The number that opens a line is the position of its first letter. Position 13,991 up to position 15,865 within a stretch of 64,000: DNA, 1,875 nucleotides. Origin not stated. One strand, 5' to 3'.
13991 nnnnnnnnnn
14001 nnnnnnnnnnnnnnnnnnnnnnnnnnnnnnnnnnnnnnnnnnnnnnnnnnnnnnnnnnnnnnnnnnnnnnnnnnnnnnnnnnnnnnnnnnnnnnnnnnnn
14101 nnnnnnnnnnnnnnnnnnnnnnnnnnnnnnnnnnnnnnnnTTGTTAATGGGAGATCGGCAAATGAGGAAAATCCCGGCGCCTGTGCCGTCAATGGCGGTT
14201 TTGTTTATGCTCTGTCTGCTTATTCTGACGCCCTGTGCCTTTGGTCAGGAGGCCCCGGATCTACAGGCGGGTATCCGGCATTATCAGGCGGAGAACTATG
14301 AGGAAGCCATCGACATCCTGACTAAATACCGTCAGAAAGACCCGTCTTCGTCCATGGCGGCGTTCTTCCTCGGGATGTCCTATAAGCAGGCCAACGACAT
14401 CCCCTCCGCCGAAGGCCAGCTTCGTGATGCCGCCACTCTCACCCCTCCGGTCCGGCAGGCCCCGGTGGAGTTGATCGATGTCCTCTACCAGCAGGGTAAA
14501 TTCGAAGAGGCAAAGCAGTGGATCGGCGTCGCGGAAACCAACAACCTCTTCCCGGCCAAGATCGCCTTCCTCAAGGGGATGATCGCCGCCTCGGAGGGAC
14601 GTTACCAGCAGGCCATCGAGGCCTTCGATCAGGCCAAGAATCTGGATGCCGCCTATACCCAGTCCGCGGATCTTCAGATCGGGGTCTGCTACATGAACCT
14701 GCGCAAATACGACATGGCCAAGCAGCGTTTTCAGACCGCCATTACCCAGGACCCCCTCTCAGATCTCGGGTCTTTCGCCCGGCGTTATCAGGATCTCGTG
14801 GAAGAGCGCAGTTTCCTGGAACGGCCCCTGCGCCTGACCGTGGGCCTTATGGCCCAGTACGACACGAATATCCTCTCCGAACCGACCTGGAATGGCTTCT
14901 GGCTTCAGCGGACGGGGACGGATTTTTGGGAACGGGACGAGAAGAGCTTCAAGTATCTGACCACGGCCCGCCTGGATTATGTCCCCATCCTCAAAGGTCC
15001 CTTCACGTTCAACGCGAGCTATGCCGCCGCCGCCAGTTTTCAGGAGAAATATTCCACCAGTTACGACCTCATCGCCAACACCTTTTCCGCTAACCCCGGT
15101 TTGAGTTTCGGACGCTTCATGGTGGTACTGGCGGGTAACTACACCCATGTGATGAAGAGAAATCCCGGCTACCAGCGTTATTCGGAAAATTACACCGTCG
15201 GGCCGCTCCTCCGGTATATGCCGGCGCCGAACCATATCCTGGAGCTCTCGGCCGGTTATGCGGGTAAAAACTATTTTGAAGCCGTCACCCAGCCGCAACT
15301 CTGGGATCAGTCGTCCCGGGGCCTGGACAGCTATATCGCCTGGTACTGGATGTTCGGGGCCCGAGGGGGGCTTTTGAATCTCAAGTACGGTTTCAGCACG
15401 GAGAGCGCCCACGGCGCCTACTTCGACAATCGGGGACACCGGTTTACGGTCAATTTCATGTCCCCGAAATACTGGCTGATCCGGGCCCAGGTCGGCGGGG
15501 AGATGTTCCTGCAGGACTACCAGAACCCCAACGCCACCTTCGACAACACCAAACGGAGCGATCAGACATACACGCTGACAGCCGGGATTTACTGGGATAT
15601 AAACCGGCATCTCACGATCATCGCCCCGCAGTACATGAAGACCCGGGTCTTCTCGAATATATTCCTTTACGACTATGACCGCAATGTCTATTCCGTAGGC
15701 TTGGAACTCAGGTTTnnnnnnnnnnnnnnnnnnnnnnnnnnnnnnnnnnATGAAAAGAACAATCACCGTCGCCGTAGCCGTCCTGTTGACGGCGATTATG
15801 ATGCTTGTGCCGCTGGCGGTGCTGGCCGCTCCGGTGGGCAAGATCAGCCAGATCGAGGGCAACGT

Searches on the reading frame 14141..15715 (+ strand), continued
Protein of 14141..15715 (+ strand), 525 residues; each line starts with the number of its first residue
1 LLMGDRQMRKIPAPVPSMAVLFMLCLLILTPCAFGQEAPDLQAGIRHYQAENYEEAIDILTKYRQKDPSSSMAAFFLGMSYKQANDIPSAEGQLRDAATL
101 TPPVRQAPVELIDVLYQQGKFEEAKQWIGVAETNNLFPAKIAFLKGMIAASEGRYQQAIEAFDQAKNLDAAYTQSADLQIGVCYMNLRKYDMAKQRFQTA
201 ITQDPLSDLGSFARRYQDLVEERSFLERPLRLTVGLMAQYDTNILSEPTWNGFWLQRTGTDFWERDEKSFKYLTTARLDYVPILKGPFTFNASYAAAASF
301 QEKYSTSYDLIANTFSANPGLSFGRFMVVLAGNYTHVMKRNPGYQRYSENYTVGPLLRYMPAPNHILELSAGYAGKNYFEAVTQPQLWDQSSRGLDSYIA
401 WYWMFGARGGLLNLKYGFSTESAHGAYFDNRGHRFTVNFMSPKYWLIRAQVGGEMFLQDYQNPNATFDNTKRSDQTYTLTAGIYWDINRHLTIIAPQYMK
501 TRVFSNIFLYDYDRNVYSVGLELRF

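Call 56: search_protein_families(library=pfam, proteins=[P0191, P0192, P0203, P0208, P0214, P0225, P0298, P0300, P0283, P0276], max_evalue=0.1)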
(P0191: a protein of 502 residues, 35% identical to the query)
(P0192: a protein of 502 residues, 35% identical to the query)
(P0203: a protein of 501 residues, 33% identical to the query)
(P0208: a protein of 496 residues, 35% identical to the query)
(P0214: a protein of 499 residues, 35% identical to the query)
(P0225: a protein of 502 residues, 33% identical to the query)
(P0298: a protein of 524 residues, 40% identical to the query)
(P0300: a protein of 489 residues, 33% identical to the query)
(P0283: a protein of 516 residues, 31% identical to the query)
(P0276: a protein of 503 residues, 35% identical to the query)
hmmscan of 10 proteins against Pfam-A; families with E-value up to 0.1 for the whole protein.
P0191 (502 aa): 25 families
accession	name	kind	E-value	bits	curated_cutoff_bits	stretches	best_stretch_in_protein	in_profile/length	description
PF07719.23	TPR_2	-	3.1e-11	42.9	27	2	133-160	5-32/34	Tetratricopeptide repeat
PF11059.14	DUF2860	-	3.6e-11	43.2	22.9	1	361-501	154-294/294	Protein of unknown function (DUF2860)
PF14559.12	TPR_19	-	5.6e-11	43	25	2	139-197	1-59/68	Tetratricopeptide repeat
PF00515.34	TPR_1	-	1.9e-09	37.4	27.8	2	134-162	6-34/34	Tetratricopeptide repeat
PF13181.12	TPR_8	-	1.3e-08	34.8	25.7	2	131-161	3-33/34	Tetratricopeptide repeat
PF13432.12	TPR_16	-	6.3e-08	33.4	32.7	1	67-120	3-56/65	Tetratricopeptide repeat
PF04575.19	SlipAM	-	6.3e-08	32.9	22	1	220-502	1-288/288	Surface lipoprotein assembly modifier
PF12895.13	ANAPC3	-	1.1e-05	26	27.2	1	95-154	24-81/82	Anaphase-promoting complex, cyclosome, subunit 3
PF09976.15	TPR_21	-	1.7e-05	25.1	25.5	1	36-157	51-174/193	Tetratricopeptide repeat-like domain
PF13428.12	TPR_14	-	2.7e-05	24.9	23.5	0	64-103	4-43/44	Tetratricopeptide repeat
PF24575.1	TPR_Slam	-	0.00011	23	35.2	1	131-186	49-103/104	Surface lipoprotein assembly modifier, N-terminal TPR repeats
PF13424.12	TPR_12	-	0.00021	21.8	30.1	1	41-90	24-74/77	Tetratricopeptide repeat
PF04733.20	Coatomer_E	-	0.0012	18.8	21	1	42-194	16-161/290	Coatomer epsilon subunit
PF21545.3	T7SS_EccA1_N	-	0.0012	18.6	27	1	102-198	106-201/272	T7SS, ESX-1 secretion system protein EccA1, N-terminal domain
PF10082.15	BBP2_2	-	0.0012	18.2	23.7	1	446-499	322-375/378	Putative beta-barrel porin 2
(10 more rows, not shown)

P0192 (502 aa): 25 families
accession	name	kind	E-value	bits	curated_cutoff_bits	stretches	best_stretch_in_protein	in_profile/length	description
PF00515.34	TPR_1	-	2.5e-11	43.3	27.8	2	134-162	6-34/34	Tetratricopeptide repeat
PF07719.23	TPR_2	-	4.5e-10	39.3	27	1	63-92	3-32/34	Tetratricopeptide repeat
PF14559.12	TPR_19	-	8.9e-10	39.2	25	2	140-196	2-57/68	Tetratricopeptide repeat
PF11059.14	DUF2860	-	4e-09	36.5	22.9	1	361-501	154-294/294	Protein of unknown function (DUF2860)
PF13181.12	TPR_8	-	2.3e-07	30.9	25.7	1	67-92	7-32/34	Tetratricopeptide repeat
PF13432.12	TPR_16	-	7e-07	30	32.7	0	134-183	2-50/65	Tetratricopeptide repeat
PF04575.19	SlipAM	-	3.3e-06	27.3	22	1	220-502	1-288/288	Surface lipoprotein assembly modifier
PF09976.15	TPR_21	-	6.9e-05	23.1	25.5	1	38-157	53-174/193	Tetratricopeptide repeat-like domain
PF24575.1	TPR_Slam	-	0.00026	21.8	35.2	1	131-185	49-102/104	Surface lipoprotein assembly modifier, N-terminal TPR repeats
PF13424.12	TPR_12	-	0.00042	20.9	30.1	1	41-90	24-74/77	Tetratricopeptide repeat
PF21545.3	T7SS_EccA1_N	-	0.00073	19.3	27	1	111-209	115-212/272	T7SS, ESX-1 secretion system protein EccA1, N-terminal domain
PF13414.12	TPR_11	-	0.0015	18.6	26.8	0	136-161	1-26/42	TPR repeat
PF13428.12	TPR_14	-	0.0023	18.9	23.5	0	65-103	5-43/44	Tetratricopeptide repeat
PF23914.1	TPR_CcmH_CycH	-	0.0034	17.7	42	0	19-107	4-96/158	Cytochrome c-type biogenesis protein H TPR domain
PF13174.12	TPR_6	-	0.0038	18.2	26.3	0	166-195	2-31/33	Tetratricopeptide repeat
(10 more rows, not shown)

P0203 (501 aa): 24 families
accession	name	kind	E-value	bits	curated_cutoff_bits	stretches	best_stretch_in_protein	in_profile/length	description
PF07719.23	TPR_2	-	1.7e-12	46.9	27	2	62-91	3-32/34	Tetratricopeptide repeat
PF13432.12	TPR_16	-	8e-12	45.8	32.7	2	30-92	1-63/65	Tetratricopeptide repeat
PF00515.34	TPR_1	-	8.5e-10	38.5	27.8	2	64-91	5-32/34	Tetratricopeptide repeat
PF13181.12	TPR_8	-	2.3e-09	37.1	25.7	2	66-91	7-32/34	Tetratricopeptide repeat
PF12895.13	ANAPC3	-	1.3e-08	35.4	27.2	2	55-119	18-81/82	Anaphase-promoting complex, cyclosome, subunit 3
PF11059.14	DUF2860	-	3.4e-08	33.5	22.9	1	366-500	160-294/294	Protein of unknown function (DUF2860)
PF14559.12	TPR_19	-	7.1e-08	33.1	25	1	73-119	4-50/68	Tetratricopeptide repeat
PF13424.12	TPR_12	-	2.5e-06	28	30.1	1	40-89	24-74/77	Tetratricopeptide repeat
PF04575.19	SlipAM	-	7.6e-06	26.1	22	1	219-494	1-281/288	Surface lipoprotein assembly modifier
PF13428.12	TPR_14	-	1.4e-05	25.8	23.5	1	64-103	5-44/44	Tetratricopeptide repeat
PF09976.15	TPR_21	-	5e-05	23.6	25.5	1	33-156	49-174/193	Tetratricopeptide repeat-like domain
PF13174.12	TPR_6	-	0.00037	21.4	26.3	0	62-88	2-28/33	Tetratricopeptide repeat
PF10082.15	BBP2_2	-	0.00039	19.9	23.7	1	444-500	320-377/378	Putative beta-barrel porin 2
PF13505.12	OMP_b-brl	-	0.00081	20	28.7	1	362-501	36-175/175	Outer membrane protein beta-barrel domain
PF13374.12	TPR_10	-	0.0016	18.8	27.5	0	66-89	8-31/42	Tetratricopeptide repeat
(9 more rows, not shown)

P0208 (496 aa): 33 families (the best 25 are shown)
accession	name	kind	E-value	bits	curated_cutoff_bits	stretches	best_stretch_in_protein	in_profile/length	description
PF07719.23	TPR_2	-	2.9e-16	58.6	27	1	64-92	4-32/34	Tetratricopeptide repeat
PF13432.12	TPR_16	-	2e-14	54.1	32.7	2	67-123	3-59/65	Tetratricopeptide repeat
PF00515.34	TPR_1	-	1e-13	50.9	27.8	1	66-90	6-30/34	Tetratricopeptide repeat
PF11059.14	DUF2860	-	7e-11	42.3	22.9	1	362-495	160-294/294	Protein of unknown function (DUF2860)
PF14559.12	TPR_19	-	1.9e-09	38.1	25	2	75-130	5-61/68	Tetratricopeptide repeat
PF04575.19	SlipAM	-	1.1e-08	35.4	22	1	220-496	1-288/288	Surface lipoprotein assembly modifier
PF13428.12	TPR_14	-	1.2e-08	35.2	23.5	1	30-68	4-42/44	Tetratricopeptide repeat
PF13181.12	TPR_8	-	2.7e-07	30.7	25.7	0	168-196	5-33/34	Tetratricopeptide repeat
PF10082.15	BBP2_2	-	5.8e-07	29.1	23.7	1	433-495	314-377/378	Putative beta-barrel porin 2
PF13174.12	TPR_6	-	6.8e-07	30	26.3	0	30-60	3-33/33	Tetratricopeptide repeat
PF25064.1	ARM_TT21_5th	-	3.4e-06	27.8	27.8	1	75-158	15-101/117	TT21 fifth ARM repeats domain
PF12895.13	ANAPC3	-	3.5e-06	27.7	27.2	2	41-118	3-79/82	Anaphase-promoting complex, cyclosome, subunit 3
PF13424.12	TPR_12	-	1.4e-05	25.6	30.1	1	41-90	24-74/77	Tetratricopeptide repeat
PF13414.12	TPR_11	-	4.4e-05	23.5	26.8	0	68-101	1-34/42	TPR repeat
PF13176.12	TPR_7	-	5.2e-05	23.5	27.9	0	67-93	5-31/36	Tetratricopeptide repeat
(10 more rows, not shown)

P0214 (499 aa): 36 families (the best 25 are shown)
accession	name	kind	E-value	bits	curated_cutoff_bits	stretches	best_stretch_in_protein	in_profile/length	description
PF07719.23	TPR_2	-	2e-21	74.7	27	3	61-90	3-32/34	Tetratricopeptide repeat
PF00515.34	TPR_1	-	1.8e-18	65.9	27.8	2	133-159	7-33/34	Tetratricopeptide repeat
PF13432.12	TPR_16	-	1.1e-16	61.4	32.7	2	67-122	5-60/65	Tetratricopeptide repeat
PF13181.12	TPR_8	-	6.8e-16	57.5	25.7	3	166-194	5-33/34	Tetratricopeptide repeat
PF13428.12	TPR_14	-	2.5e-13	49.7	23.5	1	63-101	5-43/44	Tetratricopeptide repeat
PF12895.13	ANAPC3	-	8e-13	48.9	27.2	3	39-116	3-79/82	Anaphase-promoting complex, cyclosome, subunit 3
PF14559.12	TPR_19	-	7.3e-11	42.7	25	3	36-90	2-56/68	Tetratricopeptide repeat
PF13424.12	TPR_12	-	1.3e-10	41.7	30.1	1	30-88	8-74/77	Tetratricopeptide repeat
PF13174.12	TPR_6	-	5.6e-10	39.6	26.3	1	166-195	4-33/33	Tetratricopeptide repeat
PF13414.12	TPR_11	-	7.7e-10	38.8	26.8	2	134-161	1-28/42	TPR repeat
PF04575.19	SlipAM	-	2.3e-08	34.4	22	1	218-499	1-288/288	Surface lipoprotein assembly modifier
PF09976.15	TPR_21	-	4.8e-07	30.1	25.5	1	35-155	52-174/193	Tetratricopeptide repeat-like domain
PF24575.1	TPR_Slam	-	2.8e-06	28.1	35.2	1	129-184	49-103/104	Surface lipoprotein assembly modifier, N-terminal TPR repeats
PF11059.14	DUF2860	-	4.6e-06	26.5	22.9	1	365-497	160-293/294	Protein of unknown function (DUF2860)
PF10082.15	BBP2_2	-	8.1e-06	25.4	23.7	1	438-496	317-375/378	Putative beta-barrel porin 2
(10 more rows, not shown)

P0225 (502 aa): 31 families (the best 25 are shown)
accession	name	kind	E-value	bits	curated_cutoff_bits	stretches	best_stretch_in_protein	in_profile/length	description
PF07719.23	TPR_2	-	5.1e-16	57.8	27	2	129-161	1-33/34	Tetratricopeptide repeat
PF13432.12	TPR_16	-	2.4e-14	53.9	32.7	3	68-119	4-55/65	Tetratricopeptide repeat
PF00515.34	TPR_1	-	1.2e-13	50.7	27.8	2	129-161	1-33/34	Tetratricopeptide repeat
PF13181.12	TPR_8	-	7.1e-12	44.9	25.7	2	129-161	1-33/34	Tetratricopeptide repeat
PF14559.12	TPR_19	-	5.6e-11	43.1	25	3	73-117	3-47/68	Tetratricopeptide repeat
PF04575.19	SlipAM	-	2.7e-08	34.1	22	1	220-493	1-279/288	Surface lipoprotein assembly modifier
PF13431.12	TPR_17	-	4e-08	33.4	24.4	0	56-81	8-33/34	Tetratricopeptide repeat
PF13424.12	TPR_12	-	6e-08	33.2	30.1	2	41-90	24-74/77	Tetratricopeptide repeat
PF12895.13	ANAPC3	-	6.9e-08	33.1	27.2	1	41-116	3-77/82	Anaphase-promoting complex, cyclosome, subunit 3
PF13428.12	TPR_14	-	5.4e-07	30.1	23.5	1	65-103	5-43/44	Tetratricopeptide repeat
PF10082.15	BBP2_2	-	6.2e-05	22.5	23.7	1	428-501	308-377/378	Putative beta-barrel porin 2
PF13174.12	TPR_6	-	0.00011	23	26.3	0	131-160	2-31/33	Tetratricopeptide repeat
PF11059.14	DUF2860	-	0.00013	21.7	22.9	1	367-501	160-294/294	Protein of unknown function (DUF2860)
PF13374.12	TPR_10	-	0.00021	21.6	27.5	1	63-90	4-31/42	Tetratricopeptide repeat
PF09976.15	TPR_21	-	0.00028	21.1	25.5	1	31-159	46-176/193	Tetratricopeptide repeat-like domain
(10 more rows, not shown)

P0298 (524 aa): 27 families (the best 25 are shown)
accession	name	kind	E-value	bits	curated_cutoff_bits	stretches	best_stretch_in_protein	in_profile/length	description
PF07719.23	TPR_2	-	7.5e-17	60.4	27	3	65-95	3-33/34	Tetratricopeptide repeat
PF00515.34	TPR_1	-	3e-13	49.4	27.8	2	141-167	8-34/34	Tetratricopeptide repeat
PF13181.12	TPR_8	-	1.5e-11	43.9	25.7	1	135-166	2-33/34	Tetratricopeptide repeat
PF14559.12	TPR_19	-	6.3e-11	42.9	25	2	146-202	3-59/68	Tetratricopeptide repeat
PF13432.12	TPR_16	-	4.3e-10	40.3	32.7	1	33-87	1-55/65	Tetratricopeptide repeat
PF13428.12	TPR_14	-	1.7e-08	34.7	23.5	1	42-70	14-42/44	Tetratricopeptide repeat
PF04575.19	SlipAM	-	1e-07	32.3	22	1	276-517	59-281/288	Surface lipoprotein assembly modifier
PF13424.12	TPR_12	-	5.9e-07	30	30.1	1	43-91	24-73/77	Tetratricopeptide repeat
PF13414.12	TPR_11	-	7.2e-07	29.2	26.8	0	40-76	5-41/42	TPR repeat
PF13174.12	TPR_6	-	4.4e-06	27.4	26.3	0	33-62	4-33/33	Tetratricopeptide repeat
PF23914.1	TPR_CcmH_CycH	-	5.9e-06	26.7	42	1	58-124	45-111/158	Cytochrome c-type biogenesis protein H TPR domain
PF25064.1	ARM_TT21_5th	-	8.3e-06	26.5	27.8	1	78-174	16-111/117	TT21 fifth ARM repeats domain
PF13176.12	TPR_7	-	1.1e-05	25.6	27.9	0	141-168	6-35/36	Tetratricopeptide repeat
PF24575.1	TPR_Slam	-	1.5e-05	25.8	35.2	1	136-191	49-103/104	Surface lipoprotein assembly modifier, N-terminal TPR repeats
PF12895.13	ANAPC3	-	1.5e-05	25.6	27.2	1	36-86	30-79/82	Anaphase-promoting complex, cyclosome, subunit 3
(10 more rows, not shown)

P0300 (489 aa): 23 families
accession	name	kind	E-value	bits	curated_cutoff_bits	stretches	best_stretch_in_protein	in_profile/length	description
PF07719.23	TPR_2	-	1.2e-14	53.6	27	2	51-80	3-32/34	Tetratricopeptide repeat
PF13432.12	TPR_16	-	5.6e-13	49.5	32.7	2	19-80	1-62/65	Tetratricopeptide repeat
PF14559.12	TPR_19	-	8.2e-12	45.7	25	2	61-115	3-57/68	Tetratricopeptide repeat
PF00515.34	TPR_1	-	5.4e-11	42.3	27.8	0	21-41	7-27/34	Tetratricopeptide repeat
PF13181.12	TPR_8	-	3.4e-10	39.7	25.7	0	55-80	7-32/34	Tetratricopeptide repeat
PF04575.19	SlipAM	-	6.2e-08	32.9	22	1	208-483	1-282/288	Surface lipoprotein assembly modifier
PF13371.12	TPR_9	-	3.2e-07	30.7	35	0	158-193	35-70/73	Tetratricopeptide repeat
PF10082.15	BBP2_2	-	9.3e-07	28.5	23.7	1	428-487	316-376/378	Putative beta-barrel porin 2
PF25064.1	ARM_TT21_5th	-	5.9e-06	27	27.8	1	63-154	15-108/117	TT21 fifth ARM repeats domain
PF13428.12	TPR_14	-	8.3e-06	26.4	23.5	0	53-90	5-42/44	Tetratricopeptide repeat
PF03704.23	BTAD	-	2.5e-05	25.1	22.1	1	18-114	28-127/146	Bacterial transcriptional activator domain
PF13414.12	TPR_11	-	0.00012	22.1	26.8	0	58-80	3-25/42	TPR repeat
PF21545.3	T7SS_EccA1_N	-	0.00034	20.4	27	0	99-151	184-239/272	T7SS, ESX-1 secretion system protein EccA1, N-terminal domain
PF24575.1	TPR_Slam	-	0.00043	21.1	35.2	0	47-104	45-102/104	Surface lipoprotein assembly modifier, N-terminal TPR repeats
PF13174.12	TPR_6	-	0.00044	21.1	26.3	0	21-48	6-33/33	Tetratricopeptide repeat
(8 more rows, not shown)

P0283 (516 aa): 26 families (the best 25 are shown)
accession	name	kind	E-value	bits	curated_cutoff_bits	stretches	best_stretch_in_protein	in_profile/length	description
PF07719.23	TPR_2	-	6.2e-16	57.6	27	3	30-58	4-32/34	Tetratricopeptide repeat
PF04575.19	SlipAM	-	1.1e-13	51.8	22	1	220-506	1-278/288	Surface lipoprotein assembly modifier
PF00515.34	TPR_1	-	9.4e-12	44.7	27.8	2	32-58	6-32/34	Tetratricopeptide repeat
PF13181.12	TPR_8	-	5.7e-11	42.1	25.7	1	132-159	4-31/34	Tetratricopeptide repeat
PF13432.12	TPR_16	-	2.2e-10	41.2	32.7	2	68-123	4-59/65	Tetratricopeptide repeat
PF14559.12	TPR_19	-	2.6e-09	37.7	25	3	75-124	5-54/68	Tetratricopeptide repeat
PF25064.1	ARM_TT21_5th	-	3.5e-09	37.4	27.8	1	75-161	15-104/117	TT21 fifth ARM repeats domain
PF13428.12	TPR_14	-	4.9e-08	33.3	23.5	1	30-68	4-42/44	Tetratricopeptide repeat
PF13414.12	TPR_11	-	1.5e-07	31.4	26.8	2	36-75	3-42/42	TPR repeat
PF13174.12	TPR_6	-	3.9e-07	30.7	26.3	0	168-197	4-33/33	Tetratricopeptide repeat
PF13424.12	TPR_12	-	4.1e-07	30.5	30.1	1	31-90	7-74/77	Tetratricopeptide repeat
PF25063.1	ARM_TT21_C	-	1.6e-06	28.6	35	1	135-196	135-196/209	Tetratricopeptide repeat protein 21 C-terminal ARM domain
PF24575.1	TPR_Slam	-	3.1e-06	28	35.2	1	30-116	18-102/104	Surface lipoprotein assembly modifier, N-terminal TPR repeats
PF12895.13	ANAPC3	-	5.4e-05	23.8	27.2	1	76-154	4-81/82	Anaphase-promoting complex, cyclosome, subunit 3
PF25058.1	ARM_TT21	-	0.0001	22.7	27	1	33-177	13-141/155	Tetratricopeptide repeat protein 21 ARM repeat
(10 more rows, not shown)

P0276 (503 aa): 28 families (the best 25 are shown)
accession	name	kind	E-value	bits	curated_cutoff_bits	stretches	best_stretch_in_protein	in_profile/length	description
PF13432.12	TPR_16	-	4.6e-12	46.6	32.7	2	32-92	2-62/65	Tetratricopeptide repeat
PF07719.23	TPR_2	-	5.5e-11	42.2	27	1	34-59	8-33/34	Tetratricopeptide repeat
PF04575.19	SlipAM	-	6.9e-08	32.8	22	1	221-501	1-286/288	Surface lipoprotein assembly modifier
PF13428.12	TPR_14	-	7.3e-08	32.8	23.5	0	68-103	8-43/44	Tetratricopeptide repeat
PF00515.34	TPR_1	-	1.7e-07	31.2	27.8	0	68-90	8-30/34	Tetratricopeptide repeat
PF14559.12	TPR_19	-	2.8e-07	31.2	25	2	39-80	3-44/68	Tetratricopeptide repeat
PF25064.1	ARM_TT21_5th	-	1.3e-06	29.2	27.8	1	75-158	15-100/117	TT21 fifth ARM repeats domain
PF13424.12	TPR_12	-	2.7e-06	27.9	30.1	1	41-90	24-74/77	Tetratricopeptide repeat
PF13181.12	TPR_8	-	3.3e-06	27.3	25.7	0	68-92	8-32/34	Tetratricopeptide repeat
PF10082.15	BBP2_2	-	3.7e-06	26.5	23.7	1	449-502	324-377/378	Putative beta-barrel porin 2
PF13174.12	TPR_6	-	1.1e-05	26.2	26.3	0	38-60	11-33/33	Tetratricopeptide repeat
PF13505.12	OMP_b-brl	-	1.9e-05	25.3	28.7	1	360-503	36-175/175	Outer membrane protein beta-barrel domain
PF12895.13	ANAPC3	-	4.2e-05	24.2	27.2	1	41-115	3-76/82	Anaphase-promoting complex, cyclosome, subunit 3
PF11059.14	DUF2860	-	0.00011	21.9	22.9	1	345-502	139-294/294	Protein of unknown function (DUF2860)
PF24575.1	TPR_Slam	-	0.00089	20.1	35.2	0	31-116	19-102/104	Surface lipoprotein assembly modifier, N-terminal TPR repeats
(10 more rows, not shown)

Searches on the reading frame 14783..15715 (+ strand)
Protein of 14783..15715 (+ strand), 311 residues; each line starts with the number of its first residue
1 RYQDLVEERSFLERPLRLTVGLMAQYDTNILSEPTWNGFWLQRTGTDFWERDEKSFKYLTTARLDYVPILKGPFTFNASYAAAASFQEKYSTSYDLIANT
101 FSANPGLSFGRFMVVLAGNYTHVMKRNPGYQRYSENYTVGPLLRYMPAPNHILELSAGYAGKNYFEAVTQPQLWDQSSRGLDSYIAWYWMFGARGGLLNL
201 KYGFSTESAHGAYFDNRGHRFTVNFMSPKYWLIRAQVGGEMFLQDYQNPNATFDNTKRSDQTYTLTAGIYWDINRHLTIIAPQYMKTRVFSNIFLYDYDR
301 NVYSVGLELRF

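Call 71: search_protein_families(library=pfam, proteins=[window:14783-15715:+], max_evalue=10)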
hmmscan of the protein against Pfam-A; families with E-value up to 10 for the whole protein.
window:14783-15715:+ (311 aa): 1 family
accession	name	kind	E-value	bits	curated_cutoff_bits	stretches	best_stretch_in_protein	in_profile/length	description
PF10082.15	BBP2_2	-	0.00011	21.7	23.7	1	250-311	318-378/378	Putative beta-barrel porin 2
